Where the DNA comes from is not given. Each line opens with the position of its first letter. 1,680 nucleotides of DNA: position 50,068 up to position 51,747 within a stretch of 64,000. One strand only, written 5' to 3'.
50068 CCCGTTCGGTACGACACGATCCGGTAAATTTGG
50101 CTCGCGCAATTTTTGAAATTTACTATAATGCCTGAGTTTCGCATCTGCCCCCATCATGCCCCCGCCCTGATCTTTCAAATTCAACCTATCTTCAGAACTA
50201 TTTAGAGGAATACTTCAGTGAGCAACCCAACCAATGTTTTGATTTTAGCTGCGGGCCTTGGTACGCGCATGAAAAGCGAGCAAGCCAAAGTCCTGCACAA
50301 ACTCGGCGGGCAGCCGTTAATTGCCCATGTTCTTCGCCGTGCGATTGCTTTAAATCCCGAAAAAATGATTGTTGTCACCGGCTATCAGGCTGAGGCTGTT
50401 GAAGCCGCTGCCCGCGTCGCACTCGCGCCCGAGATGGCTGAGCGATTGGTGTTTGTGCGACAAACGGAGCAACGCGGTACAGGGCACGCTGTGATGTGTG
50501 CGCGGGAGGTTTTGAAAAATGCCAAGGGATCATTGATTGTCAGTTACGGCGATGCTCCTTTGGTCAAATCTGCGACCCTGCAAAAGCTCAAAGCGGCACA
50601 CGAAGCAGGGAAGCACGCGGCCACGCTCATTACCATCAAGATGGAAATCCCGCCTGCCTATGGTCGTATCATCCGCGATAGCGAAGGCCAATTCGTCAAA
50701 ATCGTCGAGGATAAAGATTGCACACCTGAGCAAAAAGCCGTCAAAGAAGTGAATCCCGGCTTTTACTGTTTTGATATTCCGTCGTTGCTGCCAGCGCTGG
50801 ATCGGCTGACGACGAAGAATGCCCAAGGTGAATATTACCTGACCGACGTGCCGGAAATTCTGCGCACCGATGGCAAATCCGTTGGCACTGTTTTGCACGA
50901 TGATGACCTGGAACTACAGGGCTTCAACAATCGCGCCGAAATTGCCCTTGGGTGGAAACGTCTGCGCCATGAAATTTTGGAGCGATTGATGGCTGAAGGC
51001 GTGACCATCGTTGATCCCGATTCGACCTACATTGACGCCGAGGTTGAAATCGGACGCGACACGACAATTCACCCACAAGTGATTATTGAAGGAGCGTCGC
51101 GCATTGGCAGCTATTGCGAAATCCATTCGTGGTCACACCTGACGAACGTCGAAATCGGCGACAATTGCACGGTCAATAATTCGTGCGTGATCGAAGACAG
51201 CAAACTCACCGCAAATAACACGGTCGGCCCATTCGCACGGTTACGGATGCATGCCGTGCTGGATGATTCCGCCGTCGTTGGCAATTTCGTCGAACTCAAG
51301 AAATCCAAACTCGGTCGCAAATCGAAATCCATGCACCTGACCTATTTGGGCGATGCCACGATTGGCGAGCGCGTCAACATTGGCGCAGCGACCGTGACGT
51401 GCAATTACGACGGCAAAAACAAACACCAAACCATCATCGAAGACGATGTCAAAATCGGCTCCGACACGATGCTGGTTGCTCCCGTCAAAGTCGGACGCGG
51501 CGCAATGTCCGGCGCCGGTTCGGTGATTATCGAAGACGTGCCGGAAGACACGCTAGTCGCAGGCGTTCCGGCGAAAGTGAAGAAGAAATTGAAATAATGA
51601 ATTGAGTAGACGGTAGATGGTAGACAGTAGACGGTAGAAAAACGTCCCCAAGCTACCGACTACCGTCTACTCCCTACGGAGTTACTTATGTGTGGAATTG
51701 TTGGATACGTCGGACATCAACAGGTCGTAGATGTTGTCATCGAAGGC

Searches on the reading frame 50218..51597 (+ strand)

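Call 4: search_protein_families(library=pfam, proteins=[window:50218-51597:+], max_evalue=0.01)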
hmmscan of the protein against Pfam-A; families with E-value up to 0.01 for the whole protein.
window:50218-51597:+ (459 aa): 11 families
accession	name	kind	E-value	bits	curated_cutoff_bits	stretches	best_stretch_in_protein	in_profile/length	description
PF00132.30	Hexapep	-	2.9e-21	74.7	27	3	294-326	2-35/36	Bacterial transferase hexapeptide (six repeats)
PF12804.13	NTP_transf_3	-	4.1e-18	66.5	27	1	7-140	1-123/160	MobA-like NTP transferase domain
PF00483.29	NTP_transferase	-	1.7e-15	57.7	21.2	1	8-228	3-222/245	Nucleotidyl transferase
PF25084.1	LbH_EIF2B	-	6.1e-12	45.9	54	1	268-359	14-104/105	EIF2B subunit epsilon LbH domain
PF01128.25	IspD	-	2.9e-09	37.4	27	1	7-137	3-126/221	2-C-methyl-D-erythritol 4-phosphate cytidylyltransferase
PF14602.12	Hexapep_2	-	4.1e-07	30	27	1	405-437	2-32/34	Hexapeptide repeat of succinyl-transferase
PF02348.25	CTP_transf_3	-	5.7e-06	26.7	22.6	1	22-131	14-117/217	Cytidylyltransferase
PF16314.11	DUF4954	-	0.00043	19.5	26.2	0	294-334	174-214/433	Domain of unknown function (DUF4954)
PF25087.1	GMPPB_C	-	0.0025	17.9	39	0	309-380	15-80/110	GMPPB C-terminal domain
PF25247.1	LbH_GLGC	-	0.0039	17.6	27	0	274-325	72-123/135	GLGC left-handed parallel beta-helix domain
PF24894.1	Hexapep_GlmU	-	0.0049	17.4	23.3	0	289-337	36-84/104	GlmU-like, C-terminal hexapeptide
